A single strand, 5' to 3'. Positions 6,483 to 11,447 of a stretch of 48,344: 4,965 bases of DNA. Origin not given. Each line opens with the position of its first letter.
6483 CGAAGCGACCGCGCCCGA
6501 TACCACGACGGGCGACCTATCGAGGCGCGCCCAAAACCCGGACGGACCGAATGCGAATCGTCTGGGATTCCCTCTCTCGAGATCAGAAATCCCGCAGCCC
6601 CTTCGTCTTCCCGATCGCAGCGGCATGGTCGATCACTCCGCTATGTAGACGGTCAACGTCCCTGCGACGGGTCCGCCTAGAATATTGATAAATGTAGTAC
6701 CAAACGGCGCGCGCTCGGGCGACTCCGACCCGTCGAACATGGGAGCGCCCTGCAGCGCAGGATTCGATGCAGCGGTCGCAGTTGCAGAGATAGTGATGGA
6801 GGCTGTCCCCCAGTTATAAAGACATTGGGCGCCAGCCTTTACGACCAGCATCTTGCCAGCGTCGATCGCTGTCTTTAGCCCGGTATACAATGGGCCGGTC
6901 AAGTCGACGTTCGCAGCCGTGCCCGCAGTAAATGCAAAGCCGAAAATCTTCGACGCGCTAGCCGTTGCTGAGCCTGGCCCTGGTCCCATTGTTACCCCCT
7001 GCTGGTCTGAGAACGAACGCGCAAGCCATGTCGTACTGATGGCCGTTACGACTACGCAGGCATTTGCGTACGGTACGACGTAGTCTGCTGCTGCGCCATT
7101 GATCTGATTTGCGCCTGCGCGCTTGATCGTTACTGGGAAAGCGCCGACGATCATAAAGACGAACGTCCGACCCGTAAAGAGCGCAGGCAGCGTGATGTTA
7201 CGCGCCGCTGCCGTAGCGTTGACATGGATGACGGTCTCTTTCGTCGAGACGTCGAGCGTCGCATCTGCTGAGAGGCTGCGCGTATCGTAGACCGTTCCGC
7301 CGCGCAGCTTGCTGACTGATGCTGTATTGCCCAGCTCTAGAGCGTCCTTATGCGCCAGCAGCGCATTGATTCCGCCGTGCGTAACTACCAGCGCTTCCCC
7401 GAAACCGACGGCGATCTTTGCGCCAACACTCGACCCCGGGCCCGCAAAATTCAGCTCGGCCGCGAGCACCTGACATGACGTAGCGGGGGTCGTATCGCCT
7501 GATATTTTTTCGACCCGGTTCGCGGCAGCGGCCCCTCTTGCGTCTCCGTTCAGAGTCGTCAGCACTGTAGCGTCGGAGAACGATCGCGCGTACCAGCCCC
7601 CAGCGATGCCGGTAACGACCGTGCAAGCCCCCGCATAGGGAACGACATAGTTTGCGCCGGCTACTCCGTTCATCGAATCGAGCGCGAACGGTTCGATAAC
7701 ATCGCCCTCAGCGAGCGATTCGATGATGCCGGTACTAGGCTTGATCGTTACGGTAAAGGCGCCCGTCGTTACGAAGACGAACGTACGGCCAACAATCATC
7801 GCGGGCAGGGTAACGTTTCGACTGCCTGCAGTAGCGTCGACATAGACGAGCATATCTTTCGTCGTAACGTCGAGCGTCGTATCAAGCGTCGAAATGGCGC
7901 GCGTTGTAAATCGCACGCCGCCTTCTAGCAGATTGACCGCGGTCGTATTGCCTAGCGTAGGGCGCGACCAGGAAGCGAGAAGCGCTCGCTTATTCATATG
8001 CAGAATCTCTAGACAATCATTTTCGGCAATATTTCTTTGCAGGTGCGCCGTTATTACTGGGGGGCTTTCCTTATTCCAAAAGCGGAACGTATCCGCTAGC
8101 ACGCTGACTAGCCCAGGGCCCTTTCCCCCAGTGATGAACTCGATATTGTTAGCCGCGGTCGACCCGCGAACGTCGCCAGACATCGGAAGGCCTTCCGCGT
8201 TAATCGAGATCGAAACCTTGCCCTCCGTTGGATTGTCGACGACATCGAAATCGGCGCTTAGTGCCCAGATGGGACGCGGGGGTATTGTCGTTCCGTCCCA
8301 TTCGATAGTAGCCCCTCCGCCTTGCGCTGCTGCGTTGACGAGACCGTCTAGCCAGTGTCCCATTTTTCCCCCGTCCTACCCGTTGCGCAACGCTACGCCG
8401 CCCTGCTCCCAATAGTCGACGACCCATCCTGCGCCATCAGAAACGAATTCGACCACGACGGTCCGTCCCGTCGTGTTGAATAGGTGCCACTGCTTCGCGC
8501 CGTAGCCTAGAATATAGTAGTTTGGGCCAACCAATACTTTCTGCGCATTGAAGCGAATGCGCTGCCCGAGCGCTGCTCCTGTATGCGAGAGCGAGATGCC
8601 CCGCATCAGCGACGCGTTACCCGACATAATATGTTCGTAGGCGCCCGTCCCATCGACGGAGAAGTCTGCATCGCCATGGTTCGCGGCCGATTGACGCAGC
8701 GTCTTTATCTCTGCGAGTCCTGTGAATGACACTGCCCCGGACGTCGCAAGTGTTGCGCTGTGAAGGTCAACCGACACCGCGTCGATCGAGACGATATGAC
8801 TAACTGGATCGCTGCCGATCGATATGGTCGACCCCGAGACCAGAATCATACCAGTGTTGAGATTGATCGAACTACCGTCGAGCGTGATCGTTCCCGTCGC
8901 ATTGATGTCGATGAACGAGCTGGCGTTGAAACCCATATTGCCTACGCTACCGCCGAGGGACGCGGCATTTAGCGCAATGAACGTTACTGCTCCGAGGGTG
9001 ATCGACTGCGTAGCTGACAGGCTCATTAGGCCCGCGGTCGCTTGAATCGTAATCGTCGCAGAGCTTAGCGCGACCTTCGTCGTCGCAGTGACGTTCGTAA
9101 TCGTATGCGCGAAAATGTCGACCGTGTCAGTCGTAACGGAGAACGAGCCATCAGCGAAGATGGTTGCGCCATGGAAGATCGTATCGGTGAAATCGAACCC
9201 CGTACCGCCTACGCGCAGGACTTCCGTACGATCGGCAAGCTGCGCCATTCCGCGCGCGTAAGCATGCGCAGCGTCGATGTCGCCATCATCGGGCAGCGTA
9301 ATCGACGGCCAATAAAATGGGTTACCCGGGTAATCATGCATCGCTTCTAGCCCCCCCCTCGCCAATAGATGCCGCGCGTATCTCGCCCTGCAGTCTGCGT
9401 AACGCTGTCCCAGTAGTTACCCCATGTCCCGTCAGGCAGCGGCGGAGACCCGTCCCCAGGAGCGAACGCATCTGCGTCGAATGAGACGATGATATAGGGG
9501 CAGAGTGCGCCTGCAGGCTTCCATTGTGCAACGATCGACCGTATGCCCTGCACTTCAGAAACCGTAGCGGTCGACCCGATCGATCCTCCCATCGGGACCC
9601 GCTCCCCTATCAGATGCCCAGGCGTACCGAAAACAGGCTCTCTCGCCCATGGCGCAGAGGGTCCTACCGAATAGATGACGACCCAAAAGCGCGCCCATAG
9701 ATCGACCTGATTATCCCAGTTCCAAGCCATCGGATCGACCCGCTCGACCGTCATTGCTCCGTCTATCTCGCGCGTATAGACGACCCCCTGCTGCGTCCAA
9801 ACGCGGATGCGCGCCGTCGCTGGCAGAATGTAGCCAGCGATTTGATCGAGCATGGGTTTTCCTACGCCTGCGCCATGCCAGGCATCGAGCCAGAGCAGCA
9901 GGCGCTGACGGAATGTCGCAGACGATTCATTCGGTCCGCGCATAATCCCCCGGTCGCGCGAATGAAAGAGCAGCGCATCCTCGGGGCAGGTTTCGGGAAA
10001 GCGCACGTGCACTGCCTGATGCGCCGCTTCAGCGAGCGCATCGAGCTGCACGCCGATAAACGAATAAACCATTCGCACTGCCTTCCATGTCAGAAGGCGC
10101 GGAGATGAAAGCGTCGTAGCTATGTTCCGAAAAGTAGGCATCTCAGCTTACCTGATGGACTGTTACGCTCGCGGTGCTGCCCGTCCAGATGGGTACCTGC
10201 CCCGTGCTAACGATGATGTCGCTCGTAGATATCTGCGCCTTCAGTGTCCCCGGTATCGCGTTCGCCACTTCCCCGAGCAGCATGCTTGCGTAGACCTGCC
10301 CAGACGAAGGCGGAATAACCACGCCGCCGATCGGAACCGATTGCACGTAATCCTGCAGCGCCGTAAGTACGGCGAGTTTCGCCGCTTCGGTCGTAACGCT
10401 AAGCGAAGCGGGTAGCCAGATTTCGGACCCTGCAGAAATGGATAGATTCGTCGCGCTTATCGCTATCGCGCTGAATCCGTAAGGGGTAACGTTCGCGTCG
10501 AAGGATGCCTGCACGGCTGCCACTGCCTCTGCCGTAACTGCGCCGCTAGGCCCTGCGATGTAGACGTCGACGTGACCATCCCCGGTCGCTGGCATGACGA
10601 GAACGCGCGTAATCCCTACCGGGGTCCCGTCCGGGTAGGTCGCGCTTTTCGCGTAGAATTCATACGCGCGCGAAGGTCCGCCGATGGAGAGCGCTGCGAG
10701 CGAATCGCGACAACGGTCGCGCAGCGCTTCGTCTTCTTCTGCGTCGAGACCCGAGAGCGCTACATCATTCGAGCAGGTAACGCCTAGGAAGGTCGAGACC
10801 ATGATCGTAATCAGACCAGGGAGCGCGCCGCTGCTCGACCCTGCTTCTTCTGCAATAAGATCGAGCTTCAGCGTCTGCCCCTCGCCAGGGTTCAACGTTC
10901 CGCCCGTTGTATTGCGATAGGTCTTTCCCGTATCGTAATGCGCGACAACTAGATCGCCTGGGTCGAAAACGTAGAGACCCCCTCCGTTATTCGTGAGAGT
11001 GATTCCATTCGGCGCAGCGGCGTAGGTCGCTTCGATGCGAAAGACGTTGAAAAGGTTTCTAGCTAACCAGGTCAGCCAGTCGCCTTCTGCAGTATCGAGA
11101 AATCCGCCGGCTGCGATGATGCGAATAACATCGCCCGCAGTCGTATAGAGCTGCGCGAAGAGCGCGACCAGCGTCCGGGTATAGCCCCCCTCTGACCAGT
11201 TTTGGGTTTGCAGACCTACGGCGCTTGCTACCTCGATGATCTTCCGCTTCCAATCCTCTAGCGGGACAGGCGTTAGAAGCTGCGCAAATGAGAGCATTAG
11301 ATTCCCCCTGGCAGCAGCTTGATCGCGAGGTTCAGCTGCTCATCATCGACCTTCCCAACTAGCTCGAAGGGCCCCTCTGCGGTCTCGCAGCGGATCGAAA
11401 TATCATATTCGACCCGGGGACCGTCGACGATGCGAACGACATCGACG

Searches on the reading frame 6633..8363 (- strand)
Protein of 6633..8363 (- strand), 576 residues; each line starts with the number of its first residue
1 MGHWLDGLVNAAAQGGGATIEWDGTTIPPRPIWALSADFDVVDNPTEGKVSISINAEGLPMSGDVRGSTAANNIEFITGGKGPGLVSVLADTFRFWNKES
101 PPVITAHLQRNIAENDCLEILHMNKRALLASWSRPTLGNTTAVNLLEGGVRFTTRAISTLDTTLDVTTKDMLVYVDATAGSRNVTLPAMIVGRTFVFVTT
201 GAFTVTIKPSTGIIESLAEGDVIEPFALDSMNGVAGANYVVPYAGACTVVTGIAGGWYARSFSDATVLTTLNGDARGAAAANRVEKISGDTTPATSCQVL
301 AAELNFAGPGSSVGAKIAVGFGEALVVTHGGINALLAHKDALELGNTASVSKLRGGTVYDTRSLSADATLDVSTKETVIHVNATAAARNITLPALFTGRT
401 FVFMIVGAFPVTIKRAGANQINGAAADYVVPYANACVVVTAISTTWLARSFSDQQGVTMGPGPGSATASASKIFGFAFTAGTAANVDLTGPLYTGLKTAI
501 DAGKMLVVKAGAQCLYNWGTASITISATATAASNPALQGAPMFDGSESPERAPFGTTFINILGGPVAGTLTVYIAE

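Call 38: search_protein_families(library=phrogs, proteins=[window:6633-8363:-], max_evalue=0.001)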
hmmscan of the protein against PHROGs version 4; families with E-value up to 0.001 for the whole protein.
window:6633-8363:- (576 aa): 1 family
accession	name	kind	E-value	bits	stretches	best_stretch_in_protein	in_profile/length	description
phrog_26438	-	unknown function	0.00038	21.5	0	188-208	3-23/59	-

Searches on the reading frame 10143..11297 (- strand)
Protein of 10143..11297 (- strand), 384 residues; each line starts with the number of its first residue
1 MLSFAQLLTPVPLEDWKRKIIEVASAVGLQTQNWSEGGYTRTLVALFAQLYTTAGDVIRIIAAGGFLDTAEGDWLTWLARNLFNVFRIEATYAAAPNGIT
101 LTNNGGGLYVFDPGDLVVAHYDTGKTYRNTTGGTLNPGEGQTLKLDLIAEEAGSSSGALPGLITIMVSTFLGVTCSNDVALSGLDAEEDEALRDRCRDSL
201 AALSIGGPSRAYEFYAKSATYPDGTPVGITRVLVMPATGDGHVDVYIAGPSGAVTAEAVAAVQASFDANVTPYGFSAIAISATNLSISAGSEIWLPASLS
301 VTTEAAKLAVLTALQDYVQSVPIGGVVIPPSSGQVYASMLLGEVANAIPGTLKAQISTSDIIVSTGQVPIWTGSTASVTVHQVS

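Call 38: search_protein_families(library=phrogs, proteins=[window:10143-11297:-], max_evalue=0.001)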
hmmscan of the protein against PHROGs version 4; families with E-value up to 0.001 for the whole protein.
window:10143-11297:- (384 aa): 3 families
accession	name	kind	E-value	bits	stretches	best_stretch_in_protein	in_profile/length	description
phrog_6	-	tail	8.4e-30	104.9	1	12-381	71-408/548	baseplate wedge subunit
phrog_1608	-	tail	1.5e-10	41.9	1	182-323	3-137/192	tail protein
phrog_4226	-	tail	4.2e-06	27.3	1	182-220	40-78/228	baseplate protein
